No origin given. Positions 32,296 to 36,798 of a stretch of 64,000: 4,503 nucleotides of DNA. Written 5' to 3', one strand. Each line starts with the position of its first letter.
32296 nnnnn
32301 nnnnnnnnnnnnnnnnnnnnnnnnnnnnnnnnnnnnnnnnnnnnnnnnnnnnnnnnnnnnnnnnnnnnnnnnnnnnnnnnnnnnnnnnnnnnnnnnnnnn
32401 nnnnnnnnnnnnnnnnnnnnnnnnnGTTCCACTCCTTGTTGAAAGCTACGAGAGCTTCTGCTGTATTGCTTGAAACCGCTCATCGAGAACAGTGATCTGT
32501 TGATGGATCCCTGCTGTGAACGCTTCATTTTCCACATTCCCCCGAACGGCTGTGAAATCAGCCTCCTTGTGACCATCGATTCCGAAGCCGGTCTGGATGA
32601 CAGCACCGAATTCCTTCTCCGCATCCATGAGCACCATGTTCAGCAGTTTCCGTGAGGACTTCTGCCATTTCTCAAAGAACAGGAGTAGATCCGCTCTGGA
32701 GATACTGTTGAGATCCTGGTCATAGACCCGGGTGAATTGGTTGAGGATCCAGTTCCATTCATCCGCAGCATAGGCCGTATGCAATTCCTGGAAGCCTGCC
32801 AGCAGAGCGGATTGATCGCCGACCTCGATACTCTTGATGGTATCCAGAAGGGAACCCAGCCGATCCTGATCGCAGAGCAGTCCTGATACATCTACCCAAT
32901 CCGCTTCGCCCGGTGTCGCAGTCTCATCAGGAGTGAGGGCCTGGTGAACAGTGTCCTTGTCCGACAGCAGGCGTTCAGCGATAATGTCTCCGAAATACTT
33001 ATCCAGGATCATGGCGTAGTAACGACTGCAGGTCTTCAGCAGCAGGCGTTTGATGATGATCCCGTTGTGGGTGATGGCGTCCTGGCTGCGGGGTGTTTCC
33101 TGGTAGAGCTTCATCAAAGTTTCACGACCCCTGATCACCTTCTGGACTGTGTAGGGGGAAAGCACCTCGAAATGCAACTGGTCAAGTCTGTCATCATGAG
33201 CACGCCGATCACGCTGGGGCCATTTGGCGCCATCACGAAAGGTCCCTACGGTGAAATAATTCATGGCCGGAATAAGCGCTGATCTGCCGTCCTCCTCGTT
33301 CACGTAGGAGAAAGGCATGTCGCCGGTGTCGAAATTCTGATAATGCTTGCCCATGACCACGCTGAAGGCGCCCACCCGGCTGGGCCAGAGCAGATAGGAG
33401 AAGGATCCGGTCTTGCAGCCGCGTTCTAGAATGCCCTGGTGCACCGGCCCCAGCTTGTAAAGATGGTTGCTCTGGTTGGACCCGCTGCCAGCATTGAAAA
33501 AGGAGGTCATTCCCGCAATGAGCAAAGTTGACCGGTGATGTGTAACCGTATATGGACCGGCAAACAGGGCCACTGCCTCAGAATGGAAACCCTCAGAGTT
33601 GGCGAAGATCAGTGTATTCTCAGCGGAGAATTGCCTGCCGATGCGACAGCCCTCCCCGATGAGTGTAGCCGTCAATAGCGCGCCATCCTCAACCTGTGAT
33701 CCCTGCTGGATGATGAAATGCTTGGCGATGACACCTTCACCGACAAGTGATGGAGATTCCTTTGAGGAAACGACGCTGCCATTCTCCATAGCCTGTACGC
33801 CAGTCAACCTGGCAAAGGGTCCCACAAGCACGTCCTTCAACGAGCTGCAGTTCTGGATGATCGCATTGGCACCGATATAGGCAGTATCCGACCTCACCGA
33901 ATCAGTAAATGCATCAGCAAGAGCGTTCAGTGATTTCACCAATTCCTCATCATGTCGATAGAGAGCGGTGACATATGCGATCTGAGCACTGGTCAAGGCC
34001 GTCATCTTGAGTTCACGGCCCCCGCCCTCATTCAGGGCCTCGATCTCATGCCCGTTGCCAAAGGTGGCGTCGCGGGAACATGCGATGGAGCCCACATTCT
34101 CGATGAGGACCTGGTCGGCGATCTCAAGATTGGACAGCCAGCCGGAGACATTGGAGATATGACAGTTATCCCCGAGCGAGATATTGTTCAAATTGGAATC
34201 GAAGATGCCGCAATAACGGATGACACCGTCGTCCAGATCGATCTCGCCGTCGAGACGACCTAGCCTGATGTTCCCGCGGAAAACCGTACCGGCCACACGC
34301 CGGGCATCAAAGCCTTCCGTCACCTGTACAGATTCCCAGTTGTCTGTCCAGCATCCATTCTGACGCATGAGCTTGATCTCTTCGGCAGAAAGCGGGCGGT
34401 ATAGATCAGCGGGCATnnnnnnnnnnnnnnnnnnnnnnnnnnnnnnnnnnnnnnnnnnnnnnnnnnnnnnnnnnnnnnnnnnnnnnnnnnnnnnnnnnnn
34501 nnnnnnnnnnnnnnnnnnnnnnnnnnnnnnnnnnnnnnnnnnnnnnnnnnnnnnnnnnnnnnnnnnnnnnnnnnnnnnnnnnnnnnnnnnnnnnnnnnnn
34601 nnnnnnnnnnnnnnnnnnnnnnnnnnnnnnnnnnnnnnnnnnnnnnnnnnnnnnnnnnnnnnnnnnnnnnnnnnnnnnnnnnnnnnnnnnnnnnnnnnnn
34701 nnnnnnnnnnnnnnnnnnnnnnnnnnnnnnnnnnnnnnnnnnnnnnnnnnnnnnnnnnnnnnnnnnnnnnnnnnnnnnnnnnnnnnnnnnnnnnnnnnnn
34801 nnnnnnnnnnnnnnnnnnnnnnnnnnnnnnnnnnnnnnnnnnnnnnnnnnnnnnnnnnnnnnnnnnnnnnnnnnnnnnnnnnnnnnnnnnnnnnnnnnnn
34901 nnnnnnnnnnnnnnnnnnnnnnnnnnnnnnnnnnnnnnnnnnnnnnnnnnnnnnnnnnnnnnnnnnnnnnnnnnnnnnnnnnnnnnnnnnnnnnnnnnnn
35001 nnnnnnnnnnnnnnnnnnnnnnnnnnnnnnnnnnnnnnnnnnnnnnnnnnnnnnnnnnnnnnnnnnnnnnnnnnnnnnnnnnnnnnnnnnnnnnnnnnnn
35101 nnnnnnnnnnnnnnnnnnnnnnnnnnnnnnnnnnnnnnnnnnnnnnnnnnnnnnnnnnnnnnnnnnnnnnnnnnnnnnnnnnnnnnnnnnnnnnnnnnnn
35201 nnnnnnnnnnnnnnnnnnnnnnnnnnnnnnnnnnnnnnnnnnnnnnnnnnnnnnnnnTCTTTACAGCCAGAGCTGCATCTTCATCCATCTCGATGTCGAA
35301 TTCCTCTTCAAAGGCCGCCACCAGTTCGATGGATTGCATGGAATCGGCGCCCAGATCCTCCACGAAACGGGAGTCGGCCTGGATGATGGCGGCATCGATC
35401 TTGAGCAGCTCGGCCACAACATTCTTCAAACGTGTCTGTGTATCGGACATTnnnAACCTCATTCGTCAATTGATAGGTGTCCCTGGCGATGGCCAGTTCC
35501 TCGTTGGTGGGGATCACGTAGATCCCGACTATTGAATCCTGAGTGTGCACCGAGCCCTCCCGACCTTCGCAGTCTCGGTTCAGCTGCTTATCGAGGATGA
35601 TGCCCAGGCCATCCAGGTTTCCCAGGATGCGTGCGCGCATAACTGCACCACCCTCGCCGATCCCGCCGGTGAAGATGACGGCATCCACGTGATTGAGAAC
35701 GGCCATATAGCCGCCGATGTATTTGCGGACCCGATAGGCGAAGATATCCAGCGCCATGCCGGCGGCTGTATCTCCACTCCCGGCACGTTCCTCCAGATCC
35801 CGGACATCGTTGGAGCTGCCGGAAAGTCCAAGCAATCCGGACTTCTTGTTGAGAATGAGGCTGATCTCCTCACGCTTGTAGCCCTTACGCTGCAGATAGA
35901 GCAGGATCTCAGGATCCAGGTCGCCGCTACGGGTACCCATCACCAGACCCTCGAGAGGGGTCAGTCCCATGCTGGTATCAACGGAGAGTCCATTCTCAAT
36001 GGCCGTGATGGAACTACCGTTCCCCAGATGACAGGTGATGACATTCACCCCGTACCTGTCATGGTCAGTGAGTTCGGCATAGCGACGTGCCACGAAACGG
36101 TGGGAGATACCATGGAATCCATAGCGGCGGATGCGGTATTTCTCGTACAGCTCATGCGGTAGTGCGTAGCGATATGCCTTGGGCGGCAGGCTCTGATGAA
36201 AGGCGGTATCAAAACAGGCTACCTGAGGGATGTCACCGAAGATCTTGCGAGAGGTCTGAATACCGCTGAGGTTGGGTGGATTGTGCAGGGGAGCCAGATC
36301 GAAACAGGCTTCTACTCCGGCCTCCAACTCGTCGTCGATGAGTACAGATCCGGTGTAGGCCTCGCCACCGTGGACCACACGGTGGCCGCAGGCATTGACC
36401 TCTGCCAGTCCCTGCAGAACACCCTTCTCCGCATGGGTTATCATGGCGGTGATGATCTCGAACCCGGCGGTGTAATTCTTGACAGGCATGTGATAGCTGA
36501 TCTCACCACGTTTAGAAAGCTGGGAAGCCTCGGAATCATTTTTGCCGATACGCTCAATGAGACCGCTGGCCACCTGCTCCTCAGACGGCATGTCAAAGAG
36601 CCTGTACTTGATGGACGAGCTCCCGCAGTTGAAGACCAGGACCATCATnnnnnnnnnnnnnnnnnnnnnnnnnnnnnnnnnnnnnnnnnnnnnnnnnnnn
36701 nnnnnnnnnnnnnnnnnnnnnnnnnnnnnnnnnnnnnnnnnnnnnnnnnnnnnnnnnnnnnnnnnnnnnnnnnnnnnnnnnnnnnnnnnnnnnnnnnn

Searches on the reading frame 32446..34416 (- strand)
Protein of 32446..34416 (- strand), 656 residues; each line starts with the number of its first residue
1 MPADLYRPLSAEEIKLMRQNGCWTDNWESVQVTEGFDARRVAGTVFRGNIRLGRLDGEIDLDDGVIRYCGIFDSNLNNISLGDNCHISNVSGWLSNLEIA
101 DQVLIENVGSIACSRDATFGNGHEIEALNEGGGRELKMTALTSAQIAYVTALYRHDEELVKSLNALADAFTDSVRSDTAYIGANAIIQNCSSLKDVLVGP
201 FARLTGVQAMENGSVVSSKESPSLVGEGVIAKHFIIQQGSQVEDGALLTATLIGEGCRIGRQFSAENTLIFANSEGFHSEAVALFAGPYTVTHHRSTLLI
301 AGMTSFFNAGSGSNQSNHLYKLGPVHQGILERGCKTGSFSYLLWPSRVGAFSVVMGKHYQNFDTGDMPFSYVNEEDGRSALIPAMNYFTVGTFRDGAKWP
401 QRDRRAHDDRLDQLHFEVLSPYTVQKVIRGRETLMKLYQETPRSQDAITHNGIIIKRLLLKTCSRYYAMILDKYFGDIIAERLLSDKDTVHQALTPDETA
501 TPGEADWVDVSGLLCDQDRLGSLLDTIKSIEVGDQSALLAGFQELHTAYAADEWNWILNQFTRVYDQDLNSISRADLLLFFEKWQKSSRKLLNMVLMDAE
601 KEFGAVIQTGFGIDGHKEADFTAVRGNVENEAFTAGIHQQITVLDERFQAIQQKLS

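Call 83: search_protein_families(library=pfam, proteins=[window:32446-34416:-], max_evalue=0.001)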
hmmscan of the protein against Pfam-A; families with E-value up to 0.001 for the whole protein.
window:32446-34416:- (656 aa): 3 families
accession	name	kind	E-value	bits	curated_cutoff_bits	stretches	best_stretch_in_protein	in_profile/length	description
PF16314.11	DUF4954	-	1e-177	591.6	26.2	1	6-437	1-432/433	Domain of unknown function (DUF4954)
PF20683.2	DUF6819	-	4.4e-35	121.3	23.5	1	487-642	2-158/171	Domain of unknown function (DUF6819)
PF25084.1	LbH_EIF2B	-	6.7e-08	32.9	54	1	227-274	15-62/105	EIF2B subunit epsilon LbH domain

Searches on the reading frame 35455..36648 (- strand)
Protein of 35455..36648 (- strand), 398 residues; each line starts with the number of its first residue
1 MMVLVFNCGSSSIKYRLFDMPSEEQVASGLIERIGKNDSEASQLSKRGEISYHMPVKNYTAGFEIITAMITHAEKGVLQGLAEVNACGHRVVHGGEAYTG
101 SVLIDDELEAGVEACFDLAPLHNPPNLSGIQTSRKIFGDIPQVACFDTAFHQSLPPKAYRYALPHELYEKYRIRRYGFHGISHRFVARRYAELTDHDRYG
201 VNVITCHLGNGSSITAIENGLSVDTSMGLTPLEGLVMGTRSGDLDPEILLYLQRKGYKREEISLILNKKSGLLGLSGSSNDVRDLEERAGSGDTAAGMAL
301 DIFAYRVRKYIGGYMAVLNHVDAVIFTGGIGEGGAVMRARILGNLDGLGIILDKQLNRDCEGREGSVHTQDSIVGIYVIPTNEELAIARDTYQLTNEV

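Call 76: find_homologous_proteins(query=window:35455-36648:-, max_evalue=1e-50)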
Query window:35455-36648:- (398 aa): 8000 proteins with E <= 1e-50 among 8000 candidates; the best 120 are listed.
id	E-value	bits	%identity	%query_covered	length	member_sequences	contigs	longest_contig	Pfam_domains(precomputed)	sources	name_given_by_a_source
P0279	1.5e-264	895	100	100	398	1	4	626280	PF00871.24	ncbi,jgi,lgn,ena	-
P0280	5.8e-174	597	67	99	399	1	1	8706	PF00871.24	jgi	-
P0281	5.2e-172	591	65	99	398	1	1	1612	PF00871.24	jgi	-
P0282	5.5e-172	591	66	99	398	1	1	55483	PF00871.24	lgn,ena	-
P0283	9.1e-169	580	64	99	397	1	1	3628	PF00871.24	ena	-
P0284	2.6e-168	578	64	99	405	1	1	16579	PF00871.24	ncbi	ncbi:MAG: acetate kinase [Candidatus Neomarinimicrobiota bacterium]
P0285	2.4e-167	575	63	99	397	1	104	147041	PF00871.24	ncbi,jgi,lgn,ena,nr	ncbi:MAG: acetate kinase [Candidatus Marinimicrobia bacterium]|jgi:acetate kinase|nr:acetate kinase 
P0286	1.5e-166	573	64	99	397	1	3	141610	PF00871.24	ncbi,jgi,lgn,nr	ncbi:MAG: acetate kinase [Candidatus Marinimicrobia bacterium]|nr:acetate kinase [Candidatus Neomari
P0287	1.7e-166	572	64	99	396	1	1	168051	PF00871.24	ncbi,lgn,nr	ncbi:MAG: acetate kinase [Candidatus Marinimicrobia bacterium]|nr:acetate kinase [Candidatus Neomari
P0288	1.9e-166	572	61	100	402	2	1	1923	PF00871.24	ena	-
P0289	1.9e-166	572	63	99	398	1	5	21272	PF00871.24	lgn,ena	-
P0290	3.4e-166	571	64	100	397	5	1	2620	PF00871.24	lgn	-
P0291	4.3e-166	571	63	99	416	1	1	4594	PF00871.24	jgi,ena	-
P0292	1.4e-165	569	64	99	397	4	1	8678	PF00871.24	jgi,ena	-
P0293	1.5e-165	569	63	99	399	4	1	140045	PF00871.24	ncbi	-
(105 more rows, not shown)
